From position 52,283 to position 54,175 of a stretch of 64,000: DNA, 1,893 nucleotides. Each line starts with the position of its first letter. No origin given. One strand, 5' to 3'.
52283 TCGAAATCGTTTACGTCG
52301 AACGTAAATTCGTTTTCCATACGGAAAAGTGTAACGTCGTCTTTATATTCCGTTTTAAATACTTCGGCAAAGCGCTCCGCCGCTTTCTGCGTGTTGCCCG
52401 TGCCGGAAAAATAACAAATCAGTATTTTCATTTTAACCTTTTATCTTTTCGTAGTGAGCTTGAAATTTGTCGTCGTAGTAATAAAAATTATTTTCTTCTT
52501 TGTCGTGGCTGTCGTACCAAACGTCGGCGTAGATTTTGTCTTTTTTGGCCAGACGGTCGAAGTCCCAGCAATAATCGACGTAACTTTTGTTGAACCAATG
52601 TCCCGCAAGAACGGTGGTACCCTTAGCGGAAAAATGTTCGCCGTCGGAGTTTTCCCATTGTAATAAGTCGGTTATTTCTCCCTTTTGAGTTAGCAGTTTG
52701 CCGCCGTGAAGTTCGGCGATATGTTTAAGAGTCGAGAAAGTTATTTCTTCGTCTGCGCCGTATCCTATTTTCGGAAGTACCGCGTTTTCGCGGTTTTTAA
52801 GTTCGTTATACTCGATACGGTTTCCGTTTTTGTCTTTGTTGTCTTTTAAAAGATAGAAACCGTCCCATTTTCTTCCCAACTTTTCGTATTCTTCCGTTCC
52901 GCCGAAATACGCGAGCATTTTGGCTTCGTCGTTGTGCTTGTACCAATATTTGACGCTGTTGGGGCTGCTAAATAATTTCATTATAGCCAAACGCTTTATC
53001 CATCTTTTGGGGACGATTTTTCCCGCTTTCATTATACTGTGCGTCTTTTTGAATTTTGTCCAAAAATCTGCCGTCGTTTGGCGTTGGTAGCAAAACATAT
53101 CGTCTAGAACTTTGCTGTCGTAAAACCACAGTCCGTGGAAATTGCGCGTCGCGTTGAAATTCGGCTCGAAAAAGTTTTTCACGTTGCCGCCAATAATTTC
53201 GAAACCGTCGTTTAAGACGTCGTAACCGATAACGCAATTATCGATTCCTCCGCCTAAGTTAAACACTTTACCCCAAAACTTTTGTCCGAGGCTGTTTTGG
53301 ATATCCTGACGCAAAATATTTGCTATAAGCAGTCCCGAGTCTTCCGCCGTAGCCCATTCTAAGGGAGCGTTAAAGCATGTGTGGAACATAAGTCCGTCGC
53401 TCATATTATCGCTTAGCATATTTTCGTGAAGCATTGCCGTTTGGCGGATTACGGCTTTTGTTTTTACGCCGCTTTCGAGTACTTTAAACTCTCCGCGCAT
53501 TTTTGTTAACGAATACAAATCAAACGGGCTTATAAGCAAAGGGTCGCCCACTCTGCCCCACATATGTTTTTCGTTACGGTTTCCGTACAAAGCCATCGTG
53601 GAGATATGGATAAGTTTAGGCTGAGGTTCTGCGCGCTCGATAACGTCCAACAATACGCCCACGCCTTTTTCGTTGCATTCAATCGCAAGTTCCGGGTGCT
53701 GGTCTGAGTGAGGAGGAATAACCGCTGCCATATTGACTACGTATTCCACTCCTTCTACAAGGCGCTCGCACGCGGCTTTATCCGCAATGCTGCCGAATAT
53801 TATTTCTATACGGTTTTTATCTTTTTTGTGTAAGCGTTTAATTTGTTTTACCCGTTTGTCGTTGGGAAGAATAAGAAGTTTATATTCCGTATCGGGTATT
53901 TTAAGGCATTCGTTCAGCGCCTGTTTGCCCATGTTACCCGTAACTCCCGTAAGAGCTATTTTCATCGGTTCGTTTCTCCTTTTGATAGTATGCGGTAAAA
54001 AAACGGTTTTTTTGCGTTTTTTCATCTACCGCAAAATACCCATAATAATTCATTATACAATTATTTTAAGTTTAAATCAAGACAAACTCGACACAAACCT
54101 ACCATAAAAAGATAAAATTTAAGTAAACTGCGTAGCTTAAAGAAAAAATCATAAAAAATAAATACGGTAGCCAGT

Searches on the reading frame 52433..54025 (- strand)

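Call 6: search_protein_families(library=pfam, proteins=[window:52433-54025:-])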
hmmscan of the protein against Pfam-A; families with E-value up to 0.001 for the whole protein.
window:52433-54025:- (530 aa): 6 families
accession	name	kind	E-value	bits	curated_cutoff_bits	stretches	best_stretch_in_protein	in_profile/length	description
PF01370.27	Epimerase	-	1.3e-13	51.4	20.9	1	23-179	1-150/240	NAD dependent epimerase/dehydratase family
PF16363.11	GDP_Man_Dehyd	-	9.6e-12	45.4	27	1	26-154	3-140/332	GDP-mannose 4,6 dehydratase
PF01073.25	3Beta_HSD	-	1.4e-07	31.3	22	1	25-185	2-160/280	3-beta hydroxysteroid dehydrogenase/isomerase family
PF04321.23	RmlD_sub_bind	-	4.8e-06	26.3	27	1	58-199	33-152/287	RmlD substrate binding domain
PF07993.18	NAD_binding_4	-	1.7e-05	24.5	20.1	1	25-152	1-146/258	Male sterility protein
PF02719.21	Polysacc_synt_2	-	2.4e-05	24.1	20.2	1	24-143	2-128/293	Polysaccharide biosynthesis protein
